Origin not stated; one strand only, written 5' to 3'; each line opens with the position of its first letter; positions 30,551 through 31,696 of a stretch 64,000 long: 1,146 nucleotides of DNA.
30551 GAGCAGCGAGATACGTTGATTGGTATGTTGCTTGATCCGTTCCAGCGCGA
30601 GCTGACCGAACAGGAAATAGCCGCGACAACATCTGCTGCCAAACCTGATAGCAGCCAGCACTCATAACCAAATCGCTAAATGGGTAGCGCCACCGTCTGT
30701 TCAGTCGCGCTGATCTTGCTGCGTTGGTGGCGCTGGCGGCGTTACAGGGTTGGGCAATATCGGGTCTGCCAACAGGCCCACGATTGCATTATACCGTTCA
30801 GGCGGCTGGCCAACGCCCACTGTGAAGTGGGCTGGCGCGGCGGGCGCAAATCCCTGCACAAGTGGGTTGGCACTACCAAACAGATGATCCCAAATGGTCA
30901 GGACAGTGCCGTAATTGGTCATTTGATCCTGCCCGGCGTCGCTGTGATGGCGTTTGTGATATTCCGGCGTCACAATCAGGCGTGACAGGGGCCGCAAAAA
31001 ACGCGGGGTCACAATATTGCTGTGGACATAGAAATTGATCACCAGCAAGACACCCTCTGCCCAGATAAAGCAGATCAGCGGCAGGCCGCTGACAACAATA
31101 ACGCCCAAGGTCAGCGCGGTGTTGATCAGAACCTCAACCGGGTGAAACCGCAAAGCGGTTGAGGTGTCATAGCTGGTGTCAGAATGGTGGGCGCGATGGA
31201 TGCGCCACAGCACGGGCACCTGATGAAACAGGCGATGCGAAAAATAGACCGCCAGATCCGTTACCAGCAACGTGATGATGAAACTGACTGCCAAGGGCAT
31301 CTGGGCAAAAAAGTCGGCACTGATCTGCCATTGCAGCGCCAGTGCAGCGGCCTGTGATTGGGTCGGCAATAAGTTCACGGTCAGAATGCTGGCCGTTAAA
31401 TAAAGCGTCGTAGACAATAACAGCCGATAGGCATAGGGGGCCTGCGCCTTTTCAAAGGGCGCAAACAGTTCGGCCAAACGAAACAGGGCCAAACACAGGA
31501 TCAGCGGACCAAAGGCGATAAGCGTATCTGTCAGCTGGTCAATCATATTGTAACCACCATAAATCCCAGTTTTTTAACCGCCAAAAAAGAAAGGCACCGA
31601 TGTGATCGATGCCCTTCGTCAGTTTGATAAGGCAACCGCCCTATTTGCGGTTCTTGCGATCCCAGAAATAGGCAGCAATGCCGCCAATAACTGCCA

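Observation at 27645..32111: XrtE-like exosortase-CPBP protease fusion with three unannotated VPEIS/APEVS-CTERM mini-proteins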

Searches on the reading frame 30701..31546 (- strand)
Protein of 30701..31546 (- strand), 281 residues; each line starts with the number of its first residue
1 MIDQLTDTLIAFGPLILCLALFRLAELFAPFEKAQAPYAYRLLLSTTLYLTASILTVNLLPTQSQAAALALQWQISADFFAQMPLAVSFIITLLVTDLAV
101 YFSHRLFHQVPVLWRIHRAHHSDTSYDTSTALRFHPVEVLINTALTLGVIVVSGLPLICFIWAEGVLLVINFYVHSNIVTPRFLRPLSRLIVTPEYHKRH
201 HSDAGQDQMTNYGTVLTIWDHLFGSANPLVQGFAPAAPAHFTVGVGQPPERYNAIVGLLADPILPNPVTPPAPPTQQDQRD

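Call 3: search_protein_families(library=ncbifam, proteins=[window:30701-31546:-], max_evalue=1)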
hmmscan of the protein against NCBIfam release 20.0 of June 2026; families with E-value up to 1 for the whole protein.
window:30701-31546:- (281 aa): 2 families
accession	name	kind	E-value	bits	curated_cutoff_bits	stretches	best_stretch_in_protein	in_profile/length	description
NF052566.1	OrLpdHdlsOlsERhiz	equivalog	3.2e-25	89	475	1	67-225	97-253/293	ornithine lipid hydroxylase OlsE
NF005653.0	PRK07424.1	equivalog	0.013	14.6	336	1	183-227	135-176/414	bifunctional sterol desaturase/short chain dehydrogenase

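Call 4: search_protein_families(library=pfam, proteins=[window:30701-31546:-], max_evalue=1)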
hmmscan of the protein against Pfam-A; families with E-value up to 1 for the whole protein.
window:30701-31546:- (281 aa): 1 family
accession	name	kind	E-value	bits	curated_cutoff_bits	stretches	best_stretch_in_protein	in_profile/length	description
PF04116.19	FA_hydroxylase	-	2.8e-30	105.9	31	1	89-225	1-132/132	Fatty acid hydroxylase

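Call 31: find_homologous_proteins(query=window:30701-31546:-, max_evalue=1e-10)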
Query window:30701-31546:- (281 aa): 138 proteins with E <= 1e-10 among 8000 candidates; the best 120 are listed.
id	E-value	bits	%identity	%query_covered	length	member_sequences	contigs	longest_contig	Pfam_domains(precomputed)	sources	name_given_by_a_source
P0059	3.7e-177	606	97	100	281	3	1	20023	PF04116.20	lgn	-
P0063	5.3e-34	136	40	66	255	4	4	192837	PF04116.20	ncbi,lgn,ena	-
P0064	3.5e-33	133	42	50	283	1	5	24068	PF04116.20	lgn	-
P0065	3.1e-32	130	38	69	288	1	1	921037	PF04116.20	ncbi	-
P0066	1.2e-31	128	42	52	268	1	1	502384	PF04116.20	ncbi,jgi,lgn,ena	-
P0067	3.0e-31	127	31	93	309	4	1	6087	PF04116.20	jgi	jgi:sterol desaturase/sphingolipid hydroxylase (fatty acid hydroxylase superfamily)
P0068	3.7e-31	127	43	50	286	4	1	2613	PF04116.20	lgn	-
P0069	8.4e-31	126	35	75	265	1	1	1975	PF04116.20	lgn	-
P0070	1.1e-30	125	32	78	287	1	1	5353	PF04116.20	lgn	-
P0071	1.2e-30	125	43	50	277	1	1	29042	PF04116.20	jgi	jgi:sterol desaturase/sphingolipid hydroxylase (fatty acid hydroxylase superfamily)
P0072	1.7e-30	125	44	44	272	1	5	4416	PF04116.20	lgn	-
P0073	3.6e-30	124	35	69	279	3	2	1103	PF04116.20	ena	-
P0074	1.6e-29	121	36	76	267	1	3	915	PF04116.20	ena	-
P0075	2.9e-29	121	36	59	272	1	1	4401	PF04116.20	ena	-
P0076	4.3e-29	120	38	72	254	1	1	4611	PF04116.20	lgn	-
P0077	6.5e-29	119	33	85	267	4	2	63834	PF04116.20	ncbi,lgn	-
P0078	6.9e-29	119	41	48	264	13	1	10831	PF04116.20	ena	-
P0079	7.5e-29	119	37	74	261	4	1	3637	PF04116.20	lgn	-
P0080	1.1e-28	119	36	90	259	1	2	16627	PF04116.20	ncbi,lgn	-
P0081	1.5e-28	118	36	79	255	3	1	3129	PF04116.20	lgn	-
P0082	2.3e-28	118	32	92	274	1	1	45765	PF04116.20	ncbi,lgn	-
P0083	2.4e-28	118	43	45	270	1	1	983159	PF04116.20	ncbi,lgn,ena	-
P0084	3.3e-28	117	40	52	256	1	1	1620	PF04116.20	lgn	-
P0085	4.1e-28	117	40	48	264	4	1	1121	PF04116.20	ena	-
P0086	5.2e-28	116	39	63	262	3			PF04116.20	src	-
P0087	5.3e-28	116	33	77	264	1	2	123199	PF04116.20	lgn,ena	-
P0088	6.6e-28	116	35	63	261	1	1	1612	PF04116.20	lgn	-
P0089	7.4e-28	116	46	46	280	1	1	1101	PF04116.20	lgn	-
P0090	1.2e-27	115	40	76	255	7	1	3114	PF04116.20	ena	-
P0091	1.7e-27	115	40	59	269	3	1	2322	PF04116.20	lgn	-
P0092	1.9e-27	115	40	48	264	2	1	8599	PF04116.20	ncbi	-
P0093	3.1e-27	114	44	46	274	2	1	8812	PF04116.20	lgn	-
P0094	4.4e-27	113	46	44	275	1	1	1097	PF04116.20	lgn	-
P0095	5.2e-27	113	37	61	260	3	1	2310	PF04116.20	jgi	jgi:sterol desaturase/sphingolipid hydroxylase (fatty acid hydroxylase superfamily)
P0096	9.5e-27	112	34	81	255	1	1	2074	PF04116.20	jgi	jgi:sterol desaturase/sphingolipid hydroxylase (fatty acid hydroxylase superfamily)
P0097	9.8e-27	112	41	49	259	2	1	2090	PF04116.20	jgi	jgi:sterol desaturase/sphingolipid hydroxylase (fatty acid hydroxylase superfamily)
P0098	1.2e-26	112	41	48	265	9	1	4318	PF04116.20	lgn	-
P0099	1.7e-26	111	40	58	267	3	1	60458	PF04116.20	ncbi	-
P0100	3.5e-26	110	33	81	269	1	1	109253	PF04116.20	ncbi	-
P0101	4.3e-26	110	35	79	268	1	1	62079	PF04116.20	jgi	jgi:sterol desaturase/sphingolipid hydroxylase (fatty acid hydroxylase superfamily)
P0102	5.0e-26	110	42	49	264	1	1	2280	PF04116.20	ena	-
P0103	5.1e-26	110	41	51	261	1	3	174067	PF04116.20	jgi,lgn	jgi:sterol desaturase/sphingolipid hydroxylase (fatty acid hydroxylase superfamily)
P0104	6.8e-26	110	31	83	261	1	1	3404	PF04116.20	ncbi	-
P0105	1.1e-25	109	36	66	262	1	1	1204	PF04116.20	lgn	-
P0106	2.2e-25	108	34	76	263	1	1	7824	PF04116.20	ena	-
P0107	2.3e-25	108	33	74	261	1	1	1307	PF04116.20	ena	-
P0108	2.3e-25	108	35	84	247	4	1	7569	PF04116.20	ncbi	-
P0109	2.8e-25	107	40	51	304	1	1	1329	PF04116.20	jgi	jgi:sterol desaturase/sphingolipid hydroxylase (fatty acid hydroxylase superfamily)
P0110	3.0e-25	107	37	58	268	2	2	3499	PF04116.20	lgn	-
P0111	3.1e-25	107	34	74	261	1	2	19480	PF04116.20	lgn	-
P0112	4.0e-25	107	33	74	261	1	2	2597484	PF04116.20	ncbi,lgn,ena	-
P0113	4.5e-25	107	34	89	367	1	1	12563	PF04116.20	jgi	jgi:sterol desaturase/sphingolipid hydroxylase (fatty acid hydroxylase superfamily)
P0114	5.2e-25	107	37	81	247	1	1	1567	PF04116.20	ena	-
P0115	6.6e-25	106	33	74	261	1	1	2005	PF04116.20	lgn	-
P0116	1.3e-24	105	34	68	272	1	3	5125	PF04116.20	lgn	-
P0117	1.7e-24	105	35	66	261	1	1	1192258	PF04116.20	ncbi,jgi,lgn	jgi:sterol desaturase/sphingolipid hydroxylase (fatty acid hydroxylase superfamily)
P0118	1.7e-24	105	40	51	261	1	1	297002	PF04116.20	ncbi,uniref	ncbi:sterol desaturase family protein [Kiloniella sp.]|uniref:sterol desaturase family protein n=1 T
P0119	3.0e-24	104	41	51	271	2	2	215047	PF04116.20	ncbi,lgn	ncbi:MAG: sterol desaturase family protein [Alphaproteobacteria bacterium]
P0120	3.5e-24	104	41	51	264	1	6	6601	PF04116.20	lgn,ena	-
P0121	5.0e-24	103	37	63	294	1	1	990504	PF04116.20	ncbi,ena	-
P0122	5.5e-24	103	39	51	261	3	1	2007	PF04116.20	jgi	jgi:sterol desaturase/sphingolipid hydroxylase (fatty acid hydroxylase superfamily)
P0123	9.7e-24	102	43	45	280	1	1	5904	PF04116.20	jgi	jgi:sterol desaturase/sphingolipid hydroxylase (fatty acid hydroxylase superfamily)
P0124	1.6e-23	102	34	65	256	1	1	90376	PF04116.20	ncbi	ncbi:MAG: sterol desaturase family protein [Myxococcota bacterium]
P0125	1.8e-23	102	40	48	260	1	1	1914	PF04116.20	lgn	-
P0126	1.8e-23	102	44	51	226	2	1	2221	PF04116.20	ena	-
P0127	4.2e-23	100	42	50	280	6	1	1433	PF04116.20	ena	-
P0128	1.0e-22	99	42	49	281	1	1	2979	PF04116.20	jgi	jgi:sterol desaturase/sphingolipid hydroxylase (fatty acid hydroxylase superfamily)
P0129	1.2e-22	99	42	56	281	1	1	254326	PF04116.20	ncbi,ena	-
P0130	1.7e-22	98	40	51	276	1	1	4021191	PF04116.20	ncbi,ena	-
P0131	2.3e-22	98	41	50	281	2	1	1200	PF04116.20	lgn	-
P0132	2.4e-22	98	40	51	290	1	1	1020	PF04116.20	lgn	-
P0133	2.9e-22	98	43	45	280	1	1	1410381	PF04116.20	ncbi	-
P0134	3.9e-22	97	40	50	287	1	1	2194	PF04116.20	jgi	jgi:sterol desaturase/sphingolipid hydroxylase (fatty acid hydroxylase superfamily)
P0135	3.9e-22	97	38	58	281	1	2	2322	PF04116.20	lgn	-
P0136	4.8e-22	97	41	46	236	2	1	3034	PF04116.20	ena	-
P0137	6.7e-22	96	38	51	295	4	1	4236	PF04116.20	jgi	jgi:sterol desaturase/sphingolipid hydroxylase (fatty acid hydroxylase superfamily)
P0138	8.8e-22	96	32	72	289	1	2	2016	PF04116.20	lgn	-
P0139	9.5e-22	96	37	51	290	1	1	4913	PF04116.20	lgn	-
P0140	1.2e-21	96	35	76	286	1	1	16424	PF04116.20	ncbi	ncbi:MAG: sterol desaturase family protein [Acidobacteriota bacterium]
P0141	1.4e-21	95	40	50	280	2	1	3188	PF04116.20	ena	-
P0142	1.6e-21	95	40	51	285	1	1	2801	PF04116.20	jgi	jgi:sterol desaturase/sphingolipid hydroxylase (fatty acid hydroxylase superfamily)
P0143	2.3e-21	95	33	72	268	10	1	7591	PF04116.20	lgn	-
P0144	3.0e-21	94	39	51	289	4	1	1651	PF04116.20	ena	-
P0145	5.6e-21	93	38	48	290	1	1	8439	PF04116.20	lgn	-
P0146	6.5e-21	93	30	91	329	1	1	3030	PF04116.20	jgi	jgi:sterol desaturase/sphingolipid hydroxylase (fatty acid hydroxylase superfamily)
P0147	8.0e-21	93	40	50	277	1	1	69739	PF04116.20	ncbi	-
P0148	8.1e-21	93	40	46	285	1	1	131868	PF04116.20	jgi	jgi:sterol desaturase/sphingolipid hydroxylase (fatty acid hydroxylase superfamily)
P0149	8.8e-21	93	33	73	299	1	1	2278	PF04116.20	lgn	-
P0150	9.9e-21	93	35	60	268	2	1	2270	PF04116.20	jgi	jgi:sterol desaturase/sphingolipid hydroxylase (fatty acid hydroxylase superfamily)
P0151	1.2e-20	92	42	48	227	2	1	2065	PF04116.20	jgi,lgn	jgi:sterol desaturase/sphingolipid hydroxylase (fatty acid hydroxylase superfamily)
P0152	1.2e-20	92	32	79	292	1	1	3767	PF04116.20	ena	-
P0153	1.4e-20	92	33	76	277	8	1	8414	PF04116.20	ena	-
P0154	2.1e-20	91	34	63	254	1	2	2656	PF04116.20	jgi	jgi:sterol desaturase/sphingolipid hydroxylase (fatty acid hydroxylase superfamily)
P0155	2.3e-20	91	38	55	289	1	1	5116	PF04116.20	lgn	-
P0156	2.3e-20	91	33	66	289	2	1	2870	PF04116.20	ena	-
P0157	2.6e-20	91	41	50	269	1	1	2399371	PF04116.20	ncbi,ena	-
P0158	3.7e-20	91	33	97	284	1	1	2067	PF04116.20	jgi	jgi:sterol desaturase/sphingolipid hydroxylase (fatty acid hydroxylase superfamily)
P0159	4.9e-20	90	40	51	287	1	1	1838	PF04116.20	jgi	jgi:sterol desaturase/sphingolipid hydroxylase (fatty acid hydroxylase superfamily)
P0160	5.1e-20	90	41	50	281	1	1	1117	PF04116.20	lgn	-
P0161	5.2e-20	90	42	47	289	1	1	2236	PF04116.20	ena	-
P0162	5.3e-20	90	41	51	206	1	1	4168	PF04116.20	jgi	jgi:sterol desaturase/sphingolipid hydroxylase (fatty acid hydroxylase superfamily)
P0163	6.2e-20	90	37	47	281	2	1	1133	PF04116.20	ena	-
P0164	7.7e-20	90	40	45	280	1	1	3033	PF04116.20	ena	-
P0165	8.7e-20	89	33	77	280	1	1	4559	PF04116.20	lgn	-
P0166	1.4e-19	89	39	51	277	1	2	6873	PF04116.20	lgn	-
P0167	2.0e-19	88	36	51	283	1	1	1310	PF04116.20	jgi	-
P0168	2.0e-19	88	38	51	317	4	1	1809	PF04116.20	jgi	jgi:sterol desaturase/sphingolipid hydroxylase (fatty acid hydroxylase superfamily)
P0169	2.4e-19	88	35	51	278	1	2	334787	PF04116.20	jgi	jgi:sterol desaturase/sphingolipid hydroxylase (fatty acid hydroxylase superfamily)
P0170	2.5e-19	88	32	74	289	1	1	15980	PF04116.20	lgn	-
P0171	2.8e-19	88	32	76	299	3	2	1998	PF04116.20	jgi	jgi:sterol desaturase/sphingolipid hydroxylase (fatty acid hydroxylase superfamily)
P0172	3.8e-19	87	37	52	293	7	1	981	PF04116.20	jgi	jgi:sterol desaturase/sphingolipid hydroxylase (fatty acid hydroxylase superfamily)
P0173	4.3e-19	87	37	52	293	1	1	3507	PF04116.20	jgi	jgi:sterol desaturase/sphingolipid hydroxylase (fatty acid hydroxylase superfamily)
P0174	5.1e-19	87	29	75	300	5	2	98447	PF04116.20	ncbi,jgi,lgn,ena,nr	ncbi:MAG: sterol desaturase family protein [Acetobacteraceae bacterium]|nr:sterol desaturase family 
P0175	6.0e-19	87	36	51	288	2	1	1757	PF04116.20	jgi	jgi:sterol desaturase/sphingolipid hydroxylase (fatty acid hydroxylase superfamily)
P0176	6.1e-19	87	35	51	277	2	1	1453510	PF04116.20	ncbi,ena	-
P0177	8.3e-19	86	38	50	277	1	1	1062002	PF04116.20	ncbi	-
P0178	1.2e-18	86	33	72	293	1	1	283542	PF04116.20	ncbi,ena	-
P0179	1.4e-18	86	34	51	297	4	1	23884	PF04116.20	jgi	-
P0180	2.0e-18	85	35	51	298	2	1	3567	PF04116.20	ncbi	ncbi:MAG: sterol desaturase family protein, partial [Phycisphaerales bacterium]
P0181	2.3e-18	85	38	53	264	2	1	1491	PF04116.20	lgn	-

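Call 32: find_encoding_contigs(protein=P0063, flank=4000, max_places=1)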
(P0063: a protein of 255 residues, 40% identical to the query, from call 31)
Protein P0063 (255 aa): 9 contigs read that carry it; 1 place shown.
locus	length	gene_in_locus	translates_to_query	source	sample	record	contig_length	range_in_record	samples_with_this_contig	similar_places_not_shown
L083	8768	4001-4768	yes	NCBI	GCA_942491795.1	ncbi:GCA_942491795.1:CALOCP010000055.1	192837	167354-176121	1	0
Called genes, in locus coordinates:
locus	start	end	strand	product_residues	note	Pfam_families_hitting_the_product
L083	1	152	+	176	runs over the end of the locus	-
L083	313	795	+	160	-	-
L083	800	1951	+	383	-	PF13739:PdaC (weak), PF11738:DUF3298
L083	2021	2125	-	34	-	-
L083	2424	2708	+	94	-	PF04248:NTP_transf_9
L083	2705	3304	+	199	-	PF07301:DUF1453 (weak), PF01292:Ni_hydr_CYTB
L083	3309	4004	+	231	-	-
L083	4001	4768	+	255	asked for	PF04116:FA_hydroxylase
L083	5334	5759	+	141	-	PF02657:SufE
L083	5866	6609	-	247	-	PF11249:DUF3047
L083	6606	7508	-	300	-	PF02826:2-Hacid_dh_C (faint), PF03446:NAD_binding_2, PF03807:F420_oxidored, PF14833:NAD_binding_11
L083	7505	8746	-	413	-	PF00037:Fer4 (faint), PF12837:Fer4_6 (faint), PF12838:Fer4_7, PF13183:Fer4_8, PF13237:Fer4_10 (weak), PF13484:Fer4_16 (weak), PF13534:Fer4_17, PF02754:CCG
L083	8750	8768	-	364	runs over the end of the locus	PF01565:FAD_binding_4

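Call 33: find_encoding_contigs(protein=P0065, flank=4000, max_places=1)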
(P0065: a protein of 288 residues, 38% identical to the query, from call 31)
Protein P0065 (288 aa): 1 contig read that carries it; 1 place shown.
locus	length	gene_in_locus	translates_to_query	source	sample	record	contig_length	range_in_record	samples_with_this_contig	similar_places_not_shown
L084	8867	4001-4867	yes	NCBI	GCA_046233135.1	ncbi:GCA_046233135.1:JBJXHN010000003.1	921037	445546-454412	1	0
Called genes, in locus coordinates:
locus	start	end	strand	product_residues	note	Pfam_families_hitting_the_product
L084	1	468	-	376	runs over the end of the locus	PF00015:MCPsignal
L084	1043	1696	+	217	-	PF02830:V4R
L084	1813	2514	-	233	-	PF00027:cNMP_binding, PF13545:HTH_Crp_2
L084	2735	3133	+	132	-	PF00027:cNMP_binding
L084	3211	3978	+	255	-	-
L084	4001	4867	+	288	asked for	PF04116:FA_hydroxylase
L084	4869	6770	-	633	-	PF00909:Ammonium_transp, PF00990:GGDEF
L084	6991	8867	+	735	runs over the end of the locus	PF07696:7TMR-DISMED2, PF07695:7TMR-DISM_7TM, PF00990:GGDEF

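Call 34: find_encoding_contigs(protein=P0066, flank=4000, max_places=1)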
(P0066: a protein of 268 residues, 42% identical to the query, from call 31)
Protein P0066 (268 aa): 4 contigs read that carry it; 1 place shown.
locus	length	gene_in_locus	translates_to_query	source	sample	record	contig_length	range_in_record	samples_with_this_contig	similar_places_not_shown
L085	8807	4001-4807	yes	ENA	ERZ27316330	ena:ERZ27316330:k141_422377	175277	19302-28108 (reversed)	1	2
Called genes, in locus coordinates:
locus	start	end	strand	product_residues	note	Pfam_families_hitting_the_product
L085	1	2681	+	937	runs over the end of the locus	PF13307:Helicase_C_2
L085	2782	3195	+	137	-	PF05099:TerB (weak)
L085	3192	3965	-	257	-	-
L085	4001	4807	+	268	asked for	PF04116:FA_hydroxylase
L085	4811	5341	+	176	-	PF00300:His_Phos_1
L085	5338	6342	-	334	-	PF00497:SBP_bac_3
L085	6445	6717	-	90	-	PF20061:DUF6460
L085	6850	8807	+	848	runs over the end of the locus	PF00270:DEAD, PF00271:Helicase_C, PF22590:Cas3-like_C_2 (faint), PF19306:WHD_Lhr, PF08494:DEAD_assoc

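Call 35: find_encoding_contigs(protein=P0064, flank=4000, max_places=1)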
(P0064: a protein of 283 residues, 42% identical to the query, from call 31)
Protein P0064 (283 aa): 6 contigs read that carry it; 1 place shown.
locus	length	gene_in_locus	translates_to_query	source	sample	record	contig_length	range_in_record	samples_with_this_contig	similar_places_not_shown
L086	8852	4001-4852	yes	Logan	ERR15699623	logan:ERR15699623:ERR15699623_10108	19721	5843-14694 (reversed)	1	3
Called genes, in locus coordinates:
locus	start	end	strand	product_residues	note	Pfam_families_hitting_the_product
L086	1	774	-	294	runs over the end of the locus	PF11306:DUF3108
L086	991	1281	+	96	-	PF00830:Ribosomal_L28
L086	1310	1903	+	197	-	PF28549:NDPSase_N, PF00293:NUDIX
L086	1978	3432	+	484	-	PF02386:TrkH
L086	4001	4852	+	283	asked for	PF04116:FA_hydroxylase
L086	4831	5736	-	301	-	PF01436:NHL (faint), PF20067:SSL_N (faint), PF08450:SGL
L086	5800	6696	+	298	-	PF06325:PrmA, PF05175:MTS, PF13649:Methyltransf_25, PF13847:Methyltransf_31 (weak)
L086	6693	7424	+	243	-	PF02517:Rce1-like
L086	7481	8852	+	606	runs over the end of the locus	PF08937:ThsB_TIR (faint), PF13676:TIR_2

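Call 37: find_encoding_contigs(protein=P0067, flank=5000, max_places=2)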
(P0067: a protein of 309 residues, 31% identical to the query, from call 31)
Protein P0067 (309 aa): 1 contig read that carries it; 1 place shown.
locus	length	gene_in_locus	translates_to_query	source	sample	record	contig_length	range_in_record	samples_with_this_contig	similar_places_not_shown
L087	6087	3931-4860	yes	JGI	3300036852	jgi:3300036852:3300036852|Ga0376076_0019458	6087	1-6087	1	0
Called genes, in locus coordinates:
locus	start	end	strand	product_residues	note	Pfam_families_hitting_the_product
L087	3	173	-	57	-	?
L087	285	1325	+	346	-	PF00892:EamA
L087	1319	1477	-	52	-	-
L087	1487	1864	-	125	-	-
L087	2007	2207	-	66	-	-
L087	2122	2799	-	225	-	PF01048:PNP_UDP_1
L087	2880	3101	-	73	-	-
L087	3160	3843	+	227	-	PF00027:cNMP_binding, PF13545:HTH_Crp_2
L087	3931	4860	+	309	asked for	PF04116:FA_hydroxylase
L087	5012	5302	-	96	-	PF00403:HMA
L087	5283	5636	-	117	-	PF02411:MerT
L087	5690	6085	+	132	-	?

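Call 38: find_encoding_contigs(protein=P0077, flank=4000, max_places=1)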
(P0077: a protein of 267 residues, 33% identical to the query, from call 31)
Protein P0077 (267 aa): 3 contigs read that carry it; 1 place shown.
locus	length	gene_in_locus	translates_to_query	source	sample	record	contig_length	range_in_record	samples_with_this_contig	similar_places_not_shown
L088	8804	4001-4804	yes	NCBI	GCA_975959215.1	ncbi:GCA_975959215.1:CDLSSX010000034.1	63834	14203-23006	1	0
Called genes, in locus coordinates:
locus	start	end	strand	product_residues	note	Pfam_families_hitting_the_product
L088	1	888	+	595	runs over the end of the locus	PF00211:Guanylate_cyc, PF00515:TPR_1 (faint), PF07719:TPR_2 (faint), PF13414:TPR_11 (faint), PF13424:TPR_12 (faint), PF13428:TPR_14 (faint), PF13431:TPR_17 (faint), PF13432:TPR_16 (faint), +1 more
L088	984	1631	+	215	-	PF00717:Peptidase_S24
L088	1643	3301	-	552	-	PF01921:tRNA-synt_1f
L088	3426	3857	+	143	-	PF05099:TerB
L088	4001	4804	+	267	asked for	PF04116:FA_hydroxylase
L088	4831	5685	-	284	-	PF00497:SBP_bac_3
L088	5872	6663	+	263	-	PF03472:Autoind_bind, PF00196:GerE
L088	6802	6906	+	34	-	-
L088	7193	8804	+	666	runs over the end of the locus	PF13506:Glyco_transf_21 (weak), PF00535:Glycos_transf_2 (weak), PF13641:Glyco_tranf_2_3, PF13632:Glyco_trans_2_3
